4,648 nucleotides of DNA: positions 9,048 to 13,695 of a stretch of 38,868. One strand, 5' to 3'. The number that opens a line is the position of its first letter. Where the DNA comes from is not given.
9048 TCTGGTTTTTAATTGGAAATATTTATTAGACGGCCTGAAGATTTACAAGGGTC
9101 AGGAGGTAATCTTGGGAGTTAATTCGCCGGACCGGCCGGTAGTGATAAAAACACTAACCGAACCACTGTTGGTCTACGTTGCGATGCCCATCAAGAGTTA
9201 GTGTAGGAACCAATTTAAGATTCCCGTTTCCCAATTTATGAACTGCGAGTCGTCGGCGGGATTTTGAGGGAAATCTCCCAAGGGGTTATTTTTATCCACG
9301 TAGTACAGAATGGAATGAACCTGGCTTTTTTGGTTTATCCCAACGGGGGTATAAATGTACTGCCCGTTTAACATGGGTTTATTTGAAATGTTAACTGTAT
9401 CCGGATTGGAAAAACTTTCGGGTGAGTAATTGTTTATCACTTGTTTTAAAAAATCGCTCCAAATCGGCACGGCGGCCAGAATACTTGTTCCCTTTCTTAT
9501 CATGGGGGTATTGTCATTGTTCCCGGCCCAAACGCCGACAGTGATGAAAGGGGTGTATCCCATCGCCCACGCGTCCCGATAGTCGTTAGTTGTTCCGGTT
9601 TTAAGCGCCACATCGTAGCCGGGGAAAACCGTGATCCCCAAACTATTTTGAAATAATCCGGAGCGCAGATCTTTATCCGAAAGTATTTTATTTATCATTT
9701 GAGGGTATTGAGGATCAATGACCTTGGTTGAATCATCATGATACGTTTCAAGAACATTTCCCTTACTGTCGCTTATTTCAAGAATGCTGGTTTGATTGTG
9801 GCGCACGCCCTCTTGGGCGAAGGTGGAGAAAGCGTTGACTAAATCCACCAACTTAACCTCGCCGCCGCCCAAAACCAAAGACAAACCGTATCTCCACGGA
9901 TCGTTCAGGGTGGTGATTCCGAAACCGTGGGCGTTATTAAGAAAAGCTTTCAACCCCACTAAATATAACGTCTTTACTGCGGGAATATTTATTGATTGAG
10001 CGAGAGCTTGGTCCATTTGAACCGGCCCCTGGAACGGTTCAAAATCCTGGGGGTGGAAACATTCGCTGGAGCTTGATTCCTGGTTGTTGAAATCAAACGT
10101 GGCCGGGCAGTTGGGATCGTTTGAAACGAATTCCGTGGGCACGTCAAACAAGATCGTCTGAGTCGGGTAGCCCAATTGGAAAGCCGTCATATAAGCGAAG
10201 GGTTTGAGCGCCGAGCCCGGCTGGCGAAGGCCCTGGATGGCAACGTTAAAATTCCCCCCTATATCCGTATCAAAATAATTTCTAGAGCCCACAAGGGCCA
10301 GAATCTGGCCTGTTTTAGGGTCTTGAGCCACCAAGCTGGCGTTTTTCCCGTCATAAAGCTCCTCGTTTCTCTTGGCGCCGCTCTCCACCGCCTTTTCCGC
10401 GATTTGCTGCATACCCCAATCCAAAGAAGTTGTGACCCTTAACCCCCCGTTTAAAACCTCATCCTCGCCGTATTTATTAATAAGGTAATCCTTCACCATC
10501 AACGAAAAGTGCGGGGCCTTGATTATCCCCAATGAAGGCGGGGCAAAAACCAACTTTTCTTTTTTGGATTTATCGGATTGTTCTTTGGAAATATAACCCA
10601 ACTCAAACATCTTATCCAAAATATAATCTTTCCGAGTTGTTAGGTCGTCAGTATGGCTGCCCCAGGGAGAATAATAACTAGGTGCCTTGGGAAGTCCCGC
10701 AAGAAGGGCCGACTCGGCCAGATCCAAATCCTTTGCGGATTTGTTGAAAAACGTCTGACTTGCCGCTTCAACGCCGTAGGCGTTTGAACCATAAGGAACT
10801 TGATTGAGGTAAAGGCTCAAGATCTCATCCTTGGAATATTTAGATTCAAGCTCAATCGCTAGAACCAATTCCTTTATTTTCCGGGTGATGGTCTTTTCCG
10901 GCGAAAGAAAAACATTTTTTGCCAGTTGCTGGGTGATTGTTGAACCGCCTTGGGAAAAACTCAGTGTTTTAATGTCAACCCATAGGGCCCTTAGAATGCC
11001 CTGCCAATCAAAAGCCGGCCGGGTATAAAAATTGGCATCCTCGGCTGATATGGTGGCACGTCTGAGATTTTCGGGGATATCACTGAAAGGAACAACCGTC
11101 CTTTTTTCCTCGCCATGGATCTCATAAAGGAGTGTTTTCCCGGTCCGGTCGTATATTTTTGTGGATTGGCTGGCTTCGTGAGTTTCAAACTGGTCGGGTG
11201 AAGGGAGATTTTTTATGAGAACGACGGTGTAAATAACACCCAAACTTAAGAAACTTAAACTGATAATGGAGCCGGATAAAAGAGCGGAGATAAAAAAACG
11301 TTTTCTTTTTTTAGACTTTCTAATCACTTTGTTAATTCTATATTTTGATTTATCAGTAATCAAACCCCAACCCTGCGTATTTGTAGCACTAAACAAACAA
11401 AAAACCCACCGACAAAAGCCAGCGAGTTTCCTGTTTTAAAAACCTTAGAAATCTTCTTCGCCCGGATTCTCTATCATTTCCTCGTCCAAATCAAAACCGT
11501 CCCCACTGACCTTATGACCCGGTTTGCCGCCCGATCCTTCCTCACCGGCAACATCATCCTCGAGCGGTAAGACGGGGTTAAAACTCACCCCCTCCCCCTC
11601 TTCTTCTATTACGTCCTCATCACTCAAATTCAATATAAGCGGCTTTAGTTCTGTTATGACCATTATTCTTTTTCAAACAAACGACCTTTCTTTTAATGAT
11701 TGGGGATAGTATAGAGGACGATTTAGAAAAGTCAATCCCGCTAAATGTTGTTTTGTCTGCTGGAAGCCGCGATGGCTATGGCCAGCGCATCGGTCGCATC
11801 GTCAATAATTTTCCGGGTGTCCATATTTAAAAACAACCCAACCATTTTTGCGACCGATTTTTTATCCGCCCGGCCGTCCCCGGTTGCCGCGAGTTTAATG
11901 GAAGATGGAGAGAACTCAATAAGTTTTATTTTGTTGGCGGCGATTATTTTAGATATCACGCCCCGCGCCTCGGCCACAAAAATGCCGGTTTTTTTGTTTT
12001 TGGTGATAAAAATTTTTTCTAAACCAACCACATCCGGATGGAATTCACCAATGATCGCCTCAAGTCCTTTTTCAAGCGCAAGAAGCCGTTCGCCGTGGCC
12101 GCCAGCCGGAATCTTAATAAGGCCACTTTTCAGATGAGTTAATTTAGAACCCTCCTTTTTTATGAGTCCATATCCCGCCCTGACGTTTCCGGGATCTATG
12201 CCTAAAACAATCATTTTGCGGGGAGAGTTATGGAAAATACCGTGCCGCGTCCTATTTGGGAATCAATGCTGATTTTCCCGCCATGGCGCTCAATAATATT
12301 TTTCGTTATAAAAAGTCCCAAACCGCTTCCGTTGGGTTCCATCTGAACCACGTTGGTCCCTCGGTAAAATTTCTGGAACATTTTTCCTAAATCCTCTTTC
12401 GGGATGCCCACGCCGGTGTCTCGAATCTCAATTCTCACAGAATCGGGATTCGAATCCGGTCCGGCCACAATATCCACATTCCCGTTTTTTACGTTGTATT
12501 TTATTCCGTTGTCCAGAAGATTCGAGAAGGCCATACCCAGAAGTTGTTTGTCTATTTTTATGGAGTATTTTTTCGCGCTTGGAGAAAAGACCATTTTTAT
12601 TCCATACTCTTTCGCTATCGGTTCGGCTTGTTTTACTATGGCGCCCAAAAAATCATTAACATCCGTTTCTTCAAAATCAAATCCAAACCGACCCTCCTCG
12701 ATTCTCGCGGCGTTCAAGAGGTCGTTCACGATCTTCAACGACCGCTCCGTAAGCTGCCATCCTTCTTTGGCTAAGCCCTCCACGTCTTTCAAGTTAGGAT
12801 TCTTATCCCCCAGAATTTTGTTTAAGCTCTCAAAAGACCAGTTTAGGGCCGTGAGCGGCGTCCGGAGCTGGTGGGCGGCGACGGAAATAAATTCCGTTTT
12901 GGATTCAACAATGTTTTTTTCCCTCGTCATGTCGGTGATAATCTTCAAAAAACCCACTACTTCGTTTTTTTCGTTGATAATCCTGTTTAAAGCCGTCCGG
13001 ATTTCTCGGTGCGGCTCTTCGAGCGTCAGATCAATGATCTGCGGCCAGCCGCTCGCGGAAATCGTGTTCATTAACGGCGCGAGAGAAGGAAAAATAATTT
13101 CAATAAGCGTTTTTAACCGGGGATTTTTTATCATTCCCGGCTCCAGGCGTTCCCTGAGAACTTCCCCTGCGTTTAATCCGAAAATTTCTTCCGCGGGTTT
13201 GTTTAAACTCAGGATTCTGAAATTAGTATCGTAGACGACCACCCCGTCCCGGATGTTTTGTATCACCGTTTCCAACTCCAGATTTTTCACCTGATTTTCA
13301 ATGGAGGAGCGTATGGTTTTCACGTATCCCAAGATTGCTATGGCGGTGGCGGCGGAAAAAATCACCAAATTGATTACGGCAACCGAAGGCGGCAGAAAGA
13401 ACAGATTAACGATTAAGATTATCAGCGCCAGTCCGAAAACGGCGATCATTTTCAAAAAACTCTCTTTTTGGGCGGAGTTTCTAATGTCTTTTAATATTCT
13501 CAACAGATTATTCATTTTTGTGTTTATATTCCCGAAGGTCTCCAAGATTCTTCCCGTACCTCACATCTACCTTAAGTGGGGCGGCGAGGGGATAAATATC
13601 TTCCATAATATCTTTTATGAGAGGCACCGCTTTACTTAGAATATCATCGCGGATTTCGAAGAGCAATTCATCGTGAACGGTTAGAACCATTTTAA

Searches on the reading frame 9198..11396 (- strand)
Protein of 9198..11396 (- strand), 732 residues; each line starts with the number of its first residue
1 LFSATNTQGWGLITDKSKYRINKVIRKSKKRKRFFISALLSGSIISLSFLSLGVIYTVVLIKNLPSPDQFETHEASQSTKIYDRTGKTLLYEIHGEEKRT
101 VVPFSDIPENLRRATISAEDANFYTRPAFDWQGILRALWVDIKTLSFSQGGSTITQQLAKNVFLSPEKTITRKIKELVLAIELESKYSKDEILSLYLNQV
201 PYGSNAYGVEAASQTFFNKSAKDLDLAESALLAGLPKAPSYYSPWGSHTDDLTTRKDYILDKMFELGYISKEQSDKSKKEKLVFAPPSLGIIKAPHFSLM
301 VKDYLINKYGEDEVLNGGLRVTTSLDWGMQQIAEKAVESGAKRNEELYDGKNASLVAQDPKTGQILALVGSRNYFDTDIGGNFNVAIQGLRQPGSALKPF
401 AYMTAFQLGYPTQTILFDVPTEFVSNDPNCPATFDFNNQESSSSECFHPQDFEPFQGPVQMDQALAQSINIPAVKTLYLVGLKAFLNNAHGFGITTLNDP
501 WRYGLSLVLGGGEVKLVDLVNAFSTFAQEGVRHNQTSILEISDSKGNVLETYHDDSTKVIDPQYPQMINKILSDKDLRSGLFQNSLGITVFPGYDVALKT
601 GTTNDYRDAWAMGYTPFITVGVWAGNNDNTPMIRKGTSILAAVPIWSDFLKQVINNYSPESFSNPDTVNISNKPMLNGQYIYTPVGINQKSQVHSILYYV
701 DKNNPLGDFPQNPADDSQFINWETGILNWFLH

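Call 44: search_protein_families(library=pfam, proteins=[window:9198-11396:-], max_evalue=0.001)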
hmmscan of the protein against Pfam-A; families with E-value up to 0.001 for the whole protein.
window:9198-11396:- (732 aa): 2 families
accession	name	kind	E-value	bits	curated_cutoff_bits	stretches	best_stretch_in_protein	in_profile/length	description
PF00912.28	Transgly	-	6.1e-65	218.4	27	1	89-263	4-177/178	Transglycosylase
PF00905.27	Transpeptidase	-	2.1e-20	73.6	22.1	1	354-616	2-266/299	Penicillin binding protein transpeptidase domain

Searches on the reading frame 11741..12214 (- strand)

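Call 44: search_protein_families(library=pfam, proteins=[window:11741-12214:-], max_evalue=0.001)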
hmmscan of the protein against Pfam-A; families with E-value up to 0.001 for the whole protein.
window:11741-12214:- (157 aa): 1 family
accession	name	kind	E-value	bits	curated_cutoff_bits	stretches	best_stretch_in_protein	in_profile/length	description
PF02075.23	RuvC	-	1.3e-38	132.6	22.2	1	3-149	1-147/148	Crossover junction endodeoxyribonuclease RuvC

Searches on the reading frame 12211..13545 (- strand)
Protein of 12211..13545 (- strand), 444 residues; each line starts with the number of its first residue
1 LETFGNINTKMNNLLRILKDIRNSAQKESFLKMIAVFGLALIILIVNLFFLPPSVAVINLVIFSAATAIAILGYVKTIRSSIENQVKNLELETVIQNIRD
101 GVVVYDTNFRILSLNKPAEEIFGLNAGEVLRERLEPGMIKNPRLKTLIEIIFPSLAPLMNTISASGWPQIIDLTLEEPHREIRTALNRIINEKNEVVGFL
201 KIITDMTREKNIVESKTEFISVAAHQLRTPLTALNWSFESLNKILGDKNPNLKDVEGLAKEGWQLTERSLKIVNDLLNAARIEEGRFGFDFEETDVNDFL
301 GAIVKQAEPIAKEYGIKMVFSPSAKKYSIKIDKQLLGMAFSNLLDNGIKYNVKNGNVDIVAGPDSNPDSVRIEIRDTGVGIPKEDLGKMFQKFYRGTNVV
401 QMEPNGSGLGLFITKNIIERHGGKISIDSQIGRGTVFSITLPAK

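Call 45: search_protein_families(library=pfam, proteins=[window:12211-13545:-], max_evalue=0.001)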
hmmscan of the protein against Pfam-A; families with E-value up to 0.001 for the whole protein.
window:12211-13545:- (444 aa): 5 families
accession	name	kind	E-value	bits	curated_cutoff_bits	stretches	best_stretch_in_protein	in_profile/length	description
PF02518.31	HATPase_c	-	2.7e-27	95.8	26.4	1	332-443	2-109/111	Histidine kinase-, DNA gyrase B-, and HSP90-like ATPase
PF00512.31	HisKA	-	1.4e-09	38.3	26.9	1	215-285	1-66/66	His Kinase A (phospho-acceptor) domain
PF13188.13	PAS_8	-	1.6e-06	28.2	21.8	1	91-133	3-46/65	PAS domain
PF00989.32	PAS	-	1.8e-06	28.4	22.6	1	90-134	2-46/113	PAS fold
PF13426.13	PAS_9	-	0.00043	21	27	0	100-135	2-37/103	PAS domain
